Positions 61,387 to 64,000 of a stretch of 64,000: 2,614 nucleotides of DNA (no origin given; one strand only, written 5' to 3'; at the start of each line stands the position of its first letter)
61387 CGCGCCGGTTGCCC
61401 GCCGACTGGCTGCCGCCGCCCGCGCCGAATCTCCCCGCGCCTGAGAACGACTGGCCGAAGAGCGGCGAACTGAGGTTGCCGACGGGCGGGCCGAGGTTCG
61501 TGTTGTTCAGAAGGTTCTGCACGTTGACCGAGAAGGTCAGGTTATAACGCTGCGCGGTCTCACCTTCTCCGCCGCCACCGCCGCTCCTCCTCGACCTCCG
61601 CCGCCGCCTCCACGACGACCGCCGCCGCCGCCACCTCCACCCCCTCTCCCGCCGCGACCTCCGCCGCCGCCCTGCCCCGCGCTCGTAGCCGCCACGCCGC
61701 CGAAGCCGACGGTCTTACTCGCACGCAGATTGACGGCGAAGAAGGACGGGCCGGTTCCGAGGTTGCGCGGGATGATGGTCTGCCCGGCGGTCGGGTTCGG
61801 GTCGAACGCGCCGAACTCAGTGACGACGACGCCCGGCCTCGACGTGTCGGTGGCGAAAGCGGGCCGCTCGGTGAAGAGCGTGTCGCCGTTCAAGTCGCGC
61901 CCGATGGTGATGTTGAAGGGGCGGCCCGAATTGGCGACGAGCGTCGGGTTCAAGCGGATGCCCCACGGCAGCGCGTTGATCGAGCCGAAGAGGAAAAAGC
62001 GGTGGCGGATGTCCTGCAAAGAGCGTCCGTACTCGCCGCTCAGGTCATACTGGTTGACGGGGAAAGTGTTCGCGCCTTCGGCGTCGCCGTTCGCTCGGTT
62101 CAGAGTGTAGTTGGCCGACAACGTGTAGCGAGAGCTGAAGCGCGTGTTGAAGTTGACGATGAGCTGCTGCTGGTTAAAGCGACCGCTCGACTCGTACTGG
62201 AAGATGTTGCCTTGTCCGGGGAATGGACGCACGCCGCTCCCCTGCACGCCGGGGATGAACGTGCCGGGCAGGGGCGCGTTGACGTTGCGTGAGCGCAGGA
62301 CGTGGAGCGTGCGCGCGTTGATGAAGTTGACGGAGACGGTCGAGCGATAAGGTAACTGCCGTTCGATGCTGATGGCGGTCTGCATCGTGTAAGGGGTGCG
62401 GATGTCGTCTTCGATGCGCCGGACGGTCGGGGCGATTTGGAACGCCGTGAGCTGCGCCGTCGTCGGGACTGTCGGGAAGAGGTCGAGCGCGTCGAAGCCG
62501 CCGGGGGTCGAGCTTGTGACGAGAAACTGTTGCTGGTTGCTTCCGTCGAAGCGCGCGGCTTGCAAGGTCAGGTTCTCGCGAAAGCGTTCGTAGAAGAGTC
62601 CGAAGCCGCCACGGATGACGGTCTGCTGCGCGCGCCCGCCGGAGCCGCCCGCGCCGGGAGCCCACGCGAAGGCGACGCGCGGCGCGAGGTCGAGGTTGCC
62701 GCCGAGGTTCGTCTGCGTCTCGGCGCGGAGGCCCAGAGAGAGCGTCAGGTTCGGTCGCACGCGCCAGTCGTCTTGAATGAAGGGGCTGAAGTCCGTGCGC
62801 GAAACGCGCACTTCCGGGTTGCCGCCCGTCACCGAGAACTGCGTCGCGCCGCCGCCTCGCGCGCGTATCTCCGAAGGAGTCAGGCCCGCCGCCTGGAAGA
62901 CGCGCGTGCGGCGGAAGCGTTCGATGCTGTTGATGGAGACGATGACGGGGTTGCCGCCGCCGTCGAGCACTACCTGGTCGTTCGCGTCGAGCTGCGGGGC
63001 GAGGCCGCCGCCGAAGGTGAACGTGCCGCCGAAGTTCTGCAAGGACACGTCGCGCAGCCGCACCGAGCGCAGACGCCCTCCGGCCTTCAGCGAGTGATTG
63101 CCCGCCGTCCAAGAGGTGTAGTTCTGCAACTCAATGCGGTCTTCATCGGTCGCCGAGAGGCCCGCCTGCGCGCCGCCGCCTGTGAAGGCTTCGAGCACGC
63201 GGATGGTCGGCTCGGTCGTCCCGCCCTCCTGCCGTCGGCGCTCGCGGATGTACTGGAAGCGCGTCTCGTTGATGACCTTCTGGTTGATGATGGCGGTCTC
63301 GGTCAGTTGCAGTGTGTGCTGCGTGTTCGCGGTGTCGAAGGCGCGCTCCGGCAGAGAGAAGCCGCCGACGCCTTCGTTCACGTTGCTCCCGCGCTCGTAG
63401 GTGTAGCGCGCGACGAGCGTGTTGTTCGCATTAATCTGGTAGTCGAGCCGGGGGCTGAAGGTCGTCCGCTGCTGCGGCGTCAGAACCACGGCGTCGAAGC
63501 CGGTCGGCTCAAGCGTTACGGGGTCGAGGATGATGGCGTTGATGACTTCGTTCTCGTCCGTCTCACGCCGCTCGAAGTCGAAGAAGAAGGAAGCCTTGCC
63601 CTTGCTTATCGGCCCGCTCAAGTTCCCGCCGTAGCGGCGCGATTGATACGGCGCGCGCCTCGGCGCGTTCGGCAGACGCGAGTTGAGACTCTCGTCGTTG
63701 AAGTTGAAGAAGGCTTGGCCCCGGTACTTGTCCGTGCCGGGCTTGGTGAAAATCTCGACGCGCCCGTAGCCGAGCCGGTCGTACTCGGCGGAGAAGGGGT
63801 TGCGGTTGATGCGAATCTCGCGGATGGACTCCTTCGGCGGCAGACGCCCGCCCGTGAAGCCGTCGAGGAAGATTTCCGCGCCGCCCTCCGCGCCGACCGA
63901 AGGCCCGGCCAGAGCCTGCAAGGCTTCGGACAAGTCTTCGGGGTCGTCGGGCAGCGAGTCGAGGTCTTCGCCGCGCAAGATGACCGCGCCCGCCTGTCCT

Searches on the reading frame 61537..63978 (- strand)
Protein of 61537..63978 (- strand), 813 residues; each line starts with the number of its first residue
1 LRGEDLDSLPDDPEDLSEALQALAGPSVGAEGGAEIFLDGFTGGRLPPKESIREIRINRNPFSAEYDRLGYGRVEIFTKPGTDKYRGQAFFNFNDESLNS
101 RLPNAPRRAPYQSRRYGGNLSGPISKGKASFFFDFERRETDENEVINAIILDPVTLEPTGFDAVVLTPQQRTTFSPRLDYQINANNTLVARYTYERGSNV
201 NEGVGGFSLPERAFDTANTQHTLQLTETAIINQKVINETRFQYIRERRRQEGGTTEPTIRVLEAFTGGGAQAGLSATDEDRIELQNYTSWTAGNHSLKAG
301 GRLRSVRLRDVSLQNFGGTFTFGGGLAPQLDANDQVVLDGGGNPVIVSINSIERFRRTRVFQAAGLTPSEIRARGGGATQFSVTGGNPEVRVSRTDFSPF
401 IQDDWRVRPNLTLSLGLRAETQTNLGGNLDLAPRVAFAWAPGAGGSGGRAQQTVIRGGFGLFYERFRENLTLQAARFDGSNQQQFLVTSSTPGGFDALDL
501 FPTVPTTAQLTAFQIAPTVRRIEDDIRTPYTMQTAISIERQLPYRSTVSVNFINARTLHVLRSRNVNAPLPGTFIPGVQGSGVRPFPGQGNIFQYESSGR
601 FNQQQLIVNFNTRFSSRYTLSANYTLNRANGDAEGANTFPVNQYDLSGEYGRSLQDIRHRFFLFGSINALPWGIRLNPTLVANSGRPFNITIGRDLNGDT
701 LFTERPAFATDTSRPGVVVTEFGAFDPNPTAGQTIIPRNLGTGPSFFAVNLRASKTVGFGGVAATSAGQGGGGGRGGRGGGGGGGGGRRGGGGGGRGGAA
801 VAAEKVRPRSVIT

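Call 59: search_protein_families(library=pfam, proteins=[window:61537-63978:-], max_evalue=0.001)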
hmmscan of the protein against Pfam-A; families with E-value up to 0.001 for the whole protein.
window:61537-63978:- (813 aa): 1 family
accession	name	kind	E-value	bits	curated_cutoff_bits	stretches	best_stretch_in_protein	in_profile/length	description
PF25183.1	OMP_b-brl_4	-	5.8e-77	260.3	30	3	430-759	437-789/838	Outer membrane beta barrel domain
